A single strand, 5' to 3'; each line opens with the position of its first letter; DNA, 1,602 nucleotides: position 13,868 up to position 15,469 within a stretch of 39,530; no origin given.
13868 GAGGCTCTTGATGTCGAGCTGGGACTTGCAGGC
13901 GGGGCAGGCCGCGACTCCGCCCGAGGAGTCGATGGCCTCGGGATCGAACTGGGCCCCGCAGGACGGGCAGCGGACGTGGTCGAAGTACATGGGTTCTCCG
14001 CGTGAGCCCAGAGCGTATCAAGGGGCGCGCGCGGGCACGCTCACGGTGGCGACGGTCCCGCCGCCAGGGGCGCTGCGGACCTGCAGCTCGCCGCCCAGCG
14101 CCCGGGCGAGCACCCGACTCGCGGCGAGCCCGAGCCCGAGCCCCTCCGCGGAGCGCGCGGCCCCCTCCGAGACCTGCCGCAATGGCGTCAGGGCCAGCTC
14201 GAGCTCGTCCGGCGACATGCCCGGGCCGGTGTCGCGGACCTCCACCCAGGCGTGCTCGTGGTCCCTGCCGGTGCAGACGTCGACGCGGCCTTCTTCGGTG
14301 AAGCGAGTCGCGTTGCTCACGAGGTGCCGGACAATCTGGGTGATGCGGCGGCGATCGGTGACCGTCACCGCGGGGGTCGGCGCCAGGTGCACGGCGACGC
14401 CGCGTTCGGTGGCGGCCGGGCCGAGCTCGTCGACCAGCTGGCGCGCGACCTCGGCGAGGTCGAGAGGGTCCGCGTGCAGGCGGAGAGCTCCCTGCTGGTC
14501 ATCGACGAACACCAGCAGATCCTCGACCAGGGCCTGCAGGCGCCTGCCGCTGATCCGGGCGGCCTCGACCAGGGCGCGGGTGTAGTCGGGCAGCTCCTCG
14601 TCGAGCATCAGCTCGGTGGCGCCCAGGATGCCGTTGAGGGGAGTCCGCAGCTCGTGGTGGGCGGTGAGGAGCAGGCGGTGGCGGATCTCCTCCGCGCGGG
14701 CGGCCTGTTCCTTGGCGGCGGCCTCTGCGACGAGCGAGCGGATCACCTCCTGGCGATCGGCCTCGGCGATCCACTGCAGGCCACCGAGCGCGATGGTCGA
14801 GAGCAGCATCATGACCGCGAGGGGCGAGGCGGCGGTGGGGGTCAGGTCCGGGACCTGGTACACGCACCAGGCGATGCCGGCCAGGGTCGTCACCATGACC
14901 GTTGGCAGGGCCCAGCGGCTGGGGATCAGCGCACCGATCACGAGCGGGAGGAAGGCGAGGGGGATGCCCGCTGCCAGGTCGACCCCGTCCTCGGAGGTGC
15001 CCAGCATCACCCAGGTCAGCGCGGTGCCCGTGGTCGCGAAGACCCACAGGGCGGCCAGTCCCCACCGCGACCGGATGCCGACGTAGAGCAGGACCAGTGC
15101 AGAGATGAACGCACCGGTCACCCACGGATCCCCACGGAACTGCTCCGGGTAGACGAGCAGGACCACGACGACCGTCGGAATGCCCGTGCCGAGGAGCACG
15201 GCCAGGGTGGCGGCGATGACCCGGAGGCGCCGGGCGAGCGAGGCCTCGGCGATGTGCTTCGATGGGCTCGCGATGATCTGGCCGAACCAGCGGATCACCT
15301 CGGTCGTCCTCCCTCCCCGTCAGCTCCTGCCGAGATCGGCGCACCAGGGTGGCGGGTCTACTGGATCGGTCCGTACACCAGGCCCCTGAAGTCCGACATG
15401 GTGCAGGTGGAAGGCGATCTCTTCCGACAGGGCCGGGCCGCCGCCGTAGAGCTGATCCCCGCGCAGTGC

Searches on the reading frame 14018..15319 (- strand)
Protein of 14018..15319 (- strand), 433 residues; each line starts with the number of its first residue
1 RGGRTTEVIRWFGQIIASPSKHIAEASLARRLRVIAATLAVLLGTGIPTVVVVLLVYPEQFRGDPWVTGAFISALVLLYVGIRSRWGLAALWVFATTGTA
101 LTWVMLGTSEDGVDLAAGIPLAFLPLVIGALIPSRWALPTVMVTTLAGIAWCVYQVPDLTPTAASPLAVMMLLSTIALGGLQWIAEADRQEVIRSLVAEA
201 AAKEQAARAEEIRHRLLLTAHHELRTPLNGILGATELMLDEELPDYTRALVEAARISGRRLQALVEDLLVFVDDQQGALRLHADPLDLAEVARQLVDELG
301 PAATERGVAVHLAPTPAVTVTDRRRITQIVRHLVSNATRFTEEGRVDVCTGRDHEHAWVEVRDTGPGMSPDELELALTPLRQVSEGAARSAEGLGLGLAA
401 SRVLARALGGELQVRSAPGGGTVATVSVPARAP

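Call 24: search_protein_families(library=ncbifam, proteins=[window:14018-15319:-], max_evalue=0.00001)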
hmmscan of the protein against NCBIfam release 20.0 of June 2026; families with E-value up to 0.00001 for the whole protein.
window:14018-15319:- (433 aa): 66 families (the best 25 are shown)
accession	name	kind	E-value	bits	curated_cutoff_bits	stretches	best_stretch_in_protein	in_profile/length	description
TIGR02956.1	TMAO_torS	equivalog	1.7e-44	152.3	676.5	1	198-428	449-680/967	TMAO reductase system sensor histidine kinase/response regulator TorS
NF041947.1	LuxQ_Vibrio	equivalog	1.3e-36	125.8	1200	1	200-430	459-696/843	quorum-sensing autoinducer 2 sensor kinase/phosphatase LuxQ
NF011874.0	PRK15347.1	equivalog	3e-36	124.9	852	1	200-430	385-614/921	two component system sensor kinase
NF008302.0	PRK11091.1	equivalog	3.9e-34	117.9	838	1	202-431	272-506/779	aerobic respiration two-component sensor histidine kinase ArcB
NF008543.0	PRK11466.1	equivalog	2.4e-33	115.1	982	1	195-432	425-664/914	TMAO reductase system sensor histidine kinase/response regulator TorS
NF041832.1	near_NosP_CTERM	subfamily_domain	6.4e-33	114.3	400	1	209-431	3-226/370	NahK/ErcS family hybrid sensor histidine kinase/response regulator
NF046044.1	PnpS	equivalog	2.7e-32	112.2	400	1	207-429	164-390/390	two-component system histidine kinase PnpS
NF008318.0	PRK11107.1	equivalog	9.8e-31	106.6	890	1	201-428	281-516/920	two-component sensor histidine kinase BarA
NF040691.1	MtrAB_MtrB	equivalog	1.4e-30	106.8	450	1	219-432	277-494/507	MtrAB system histidine kinase MtrB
TIGR02966.1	phoR_proteo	equivalog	4.1e-30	105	334.2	1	205-426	106-331/333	phosphate regulon sensor histidine kinase PhoR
NF012163.2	BaeS_SmeS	equivalog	5.9e-30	104.6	500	1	207-428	234-456/457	sensor histidine kinase efflux regulator BaeS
NF008099.0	PRK10841.1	equivalog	1.3e-29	102.6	920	1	192-429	452-689/949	two-component system sensor histidine kinase RcsC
NF041735.1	hist_kin_RppB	equivalog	1e-26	93.7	400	1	220-429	223-438/438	two-component system sensor histidine kinase RppB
NF038297.2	hybrid_HK_HrmK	equivalog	3.7e-26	91.9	725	1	203-430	225-457/607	hybrid histidine kinase/response regulator HrmK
NF041593.1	histid_kinase_PdhS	equivalog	9.9e-26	89.9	2000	1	201-429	790-1034/1041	cell-division control histidine kinase PdhS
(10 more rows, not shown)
